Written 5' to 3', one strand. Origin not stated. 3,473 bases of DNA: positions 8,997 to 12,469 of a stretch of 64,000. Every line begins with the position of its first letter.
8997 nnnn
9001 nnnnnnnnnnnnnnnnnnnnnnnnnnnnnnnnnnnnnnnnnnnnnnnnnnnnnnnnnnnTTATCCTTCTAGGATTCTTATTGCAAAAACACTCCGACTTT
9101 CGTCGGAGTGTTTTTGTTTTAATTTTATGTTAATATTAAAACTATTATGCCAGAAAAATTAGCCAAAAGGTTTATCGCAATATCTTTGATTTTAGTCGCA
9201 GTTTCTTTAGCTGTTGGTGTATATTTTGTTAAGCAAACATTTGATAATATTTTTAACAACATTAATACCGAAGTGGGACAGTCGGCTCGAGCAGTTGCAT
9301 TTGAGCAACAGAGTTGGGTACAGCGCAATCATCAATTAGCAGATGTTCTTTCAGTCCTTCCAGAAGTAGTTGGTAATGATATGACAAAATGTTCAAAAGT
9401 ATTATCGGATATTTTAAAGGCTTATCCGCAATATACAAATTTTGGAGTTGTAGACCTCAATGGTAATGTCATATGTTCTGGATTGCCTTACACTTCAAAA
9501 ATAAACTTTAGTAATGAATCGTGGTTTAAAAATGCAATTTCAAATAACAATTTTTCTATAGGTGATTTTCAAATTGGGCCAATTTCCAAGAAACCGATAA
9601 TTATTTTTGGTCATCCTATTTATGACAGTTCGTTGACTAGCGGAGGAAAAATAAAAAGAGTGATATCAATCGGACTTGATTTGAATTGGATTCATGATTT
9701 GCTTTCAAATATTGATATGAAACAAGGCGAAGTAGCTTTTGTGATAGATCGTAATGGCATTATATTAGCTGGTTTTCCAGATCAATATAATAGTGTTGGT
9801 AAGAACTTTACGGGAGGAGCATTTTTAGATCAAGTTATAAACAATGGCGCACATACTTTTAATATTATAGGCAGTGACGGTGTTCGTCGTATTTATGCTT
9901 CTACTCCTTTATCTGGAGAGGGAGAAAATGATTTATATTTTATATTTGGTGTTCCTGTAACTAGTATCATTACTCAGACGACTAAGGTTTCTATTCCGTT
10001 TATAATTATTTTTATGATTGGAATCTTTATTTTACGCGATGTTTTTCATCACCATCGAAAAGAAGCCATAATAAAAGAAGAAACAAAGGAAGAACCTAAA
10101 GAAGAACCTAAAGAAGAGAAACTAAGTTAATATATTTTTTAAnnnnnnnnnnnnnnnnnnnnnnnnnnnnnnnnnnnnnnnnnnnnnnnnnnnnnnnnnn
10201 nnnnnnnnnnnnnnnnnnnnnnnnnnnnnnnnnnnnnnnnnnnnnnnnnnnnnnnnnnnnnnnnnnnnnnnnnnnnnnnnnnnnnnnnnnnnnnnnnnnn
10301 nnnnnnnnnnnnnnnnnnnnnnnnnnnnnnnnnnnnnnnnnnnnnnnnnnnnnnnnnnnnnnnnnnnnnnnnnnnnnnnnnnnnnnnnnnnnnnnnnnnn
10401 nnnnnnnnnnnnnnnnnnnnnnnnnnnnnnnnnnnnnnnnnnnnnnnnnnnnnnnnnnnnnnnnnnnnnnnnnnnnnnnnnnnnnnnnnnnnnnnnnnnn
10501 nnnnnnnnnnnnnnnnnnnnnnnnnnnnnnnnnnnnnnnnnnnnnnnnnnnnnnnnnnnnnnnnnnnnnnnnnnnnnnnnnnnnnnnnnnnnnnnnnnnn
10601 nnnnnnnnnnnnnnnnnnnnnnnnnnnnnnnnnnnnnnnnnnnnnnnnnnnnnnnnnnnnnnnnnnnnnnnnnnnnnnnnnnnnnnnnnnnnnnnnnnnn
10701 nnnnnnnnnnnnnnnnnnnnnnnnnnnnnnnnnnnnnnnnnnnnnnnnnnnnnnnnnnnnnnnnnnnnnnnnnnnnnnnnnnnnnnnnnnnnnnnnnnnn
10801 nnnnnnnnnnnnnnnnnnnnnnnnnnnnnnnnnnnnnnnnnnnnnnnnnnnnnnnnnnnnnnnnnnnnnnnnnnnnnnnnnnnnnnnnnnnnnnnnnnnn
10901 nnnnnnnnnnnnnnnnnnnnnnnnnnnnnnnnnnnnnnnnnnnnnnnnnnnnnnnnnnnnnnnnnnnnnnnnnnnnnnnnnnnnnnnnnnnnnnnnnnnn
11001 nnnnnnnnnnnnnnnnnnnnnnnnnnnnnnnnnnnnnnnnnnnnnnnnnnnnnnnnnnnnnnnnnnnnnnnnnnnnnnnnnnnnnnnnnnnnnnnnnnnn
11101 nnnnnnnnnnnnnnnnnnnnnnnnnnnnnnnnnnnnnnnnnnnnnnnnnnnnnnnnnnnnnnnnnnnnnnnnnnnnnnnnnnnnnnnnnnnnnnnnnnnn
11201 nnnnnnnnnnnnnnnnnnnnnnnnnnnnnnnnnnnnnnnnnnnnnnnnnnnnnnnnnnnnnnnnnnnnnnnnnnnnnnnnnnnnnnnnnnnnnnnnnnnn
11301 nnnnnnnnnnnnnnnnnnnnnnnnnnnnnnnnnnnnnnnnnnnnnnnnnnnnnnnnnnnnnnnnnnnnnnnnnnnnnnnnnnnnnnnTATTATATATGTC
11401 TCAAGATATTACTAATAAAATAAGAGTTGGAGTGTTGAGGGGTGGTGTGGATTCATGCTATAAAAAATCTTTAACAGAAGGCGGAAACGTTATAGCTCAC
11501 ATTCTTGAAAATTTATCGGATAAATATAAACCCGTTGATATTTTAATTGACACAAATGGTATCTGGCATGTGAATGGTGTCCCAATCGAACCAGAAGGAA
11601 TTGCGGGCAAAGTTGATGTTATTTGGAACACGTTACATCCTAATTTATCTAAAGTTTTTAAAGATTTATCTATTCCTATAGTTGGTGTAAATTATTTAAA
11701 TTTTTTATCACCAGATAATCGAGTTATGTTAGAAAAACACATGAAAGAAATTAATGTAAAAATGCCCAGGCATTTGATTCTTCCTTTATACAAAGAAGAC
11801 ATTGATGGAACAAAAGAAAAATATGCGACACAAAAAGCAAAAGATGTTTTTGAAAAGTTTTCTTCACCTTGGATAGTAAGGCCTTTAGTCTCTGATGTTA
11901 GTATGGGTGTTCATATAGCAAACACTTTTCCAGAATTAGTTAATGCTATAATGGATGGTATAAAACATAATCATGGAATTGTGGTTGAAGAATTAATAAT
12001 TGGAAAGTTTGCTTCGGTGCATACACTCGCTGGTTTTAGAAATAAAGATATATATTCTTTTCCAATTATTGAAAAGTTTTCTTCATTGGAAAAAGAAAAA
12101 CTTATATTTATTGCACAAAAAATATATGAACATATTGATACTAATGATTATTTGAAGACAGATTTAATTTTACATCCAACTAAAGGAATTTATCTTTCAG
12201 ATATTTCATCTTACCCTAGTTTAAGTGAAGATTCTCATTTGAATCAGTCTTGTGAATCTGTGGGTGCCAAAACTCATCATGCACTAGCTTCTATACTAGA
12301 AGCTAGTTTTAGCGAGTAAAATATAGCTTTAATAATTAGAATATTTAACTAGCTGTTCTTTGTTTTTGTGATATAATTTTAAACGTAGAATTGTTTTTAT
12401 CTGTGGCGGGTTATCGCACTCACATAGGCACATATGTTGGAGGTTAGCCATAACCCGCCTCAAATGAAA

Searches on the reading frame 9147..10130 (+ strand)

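Call 8: search_protein_families(library=pfam, proteins=[window:9147-10130:+], max_evalue=0.001)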
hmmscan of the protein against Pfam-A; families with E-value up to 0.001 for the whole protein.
window:9147-10130:+ (327 aa): 1 family
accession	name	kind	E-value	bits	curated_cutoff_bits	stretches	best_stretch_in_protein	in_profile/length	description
PF02743.24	dCache_1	-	1.1e-22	81.2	45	1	39-258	7-233/240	Cache domain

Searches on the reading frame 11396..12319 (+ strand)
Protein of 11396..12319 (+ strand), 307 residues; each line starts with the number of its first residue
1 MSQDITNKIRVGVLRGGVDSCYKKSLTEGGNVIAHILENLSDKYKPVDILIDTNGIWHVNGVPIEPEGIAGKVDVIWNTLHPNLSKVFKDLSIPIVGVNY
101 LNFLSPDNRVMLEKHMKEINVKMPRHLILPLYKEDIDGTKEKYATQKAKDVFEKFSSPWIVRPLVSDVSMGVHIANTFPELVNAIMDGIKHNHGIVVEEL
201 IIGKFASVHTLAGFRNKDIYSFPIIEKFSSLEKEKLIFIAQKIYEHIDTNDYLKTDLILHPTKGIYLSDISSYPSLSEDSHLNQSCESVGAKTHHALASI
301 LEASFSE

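Call 8: search_protein_families(library=pfam, proteins=[window:11396-12319:+], max_evalue=0.001)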
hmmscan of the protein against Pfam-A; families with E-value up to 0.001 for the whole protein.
window:11396-12319:+ (307 aa): 1 family
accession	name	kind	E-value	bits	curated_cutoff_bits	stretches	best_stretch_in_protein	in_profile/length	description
PF07478.18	Dala_Dala_lig_C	-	7.9e-13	48.8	24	2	230-301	132-203/204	D-ala D-ala ligase C-terminus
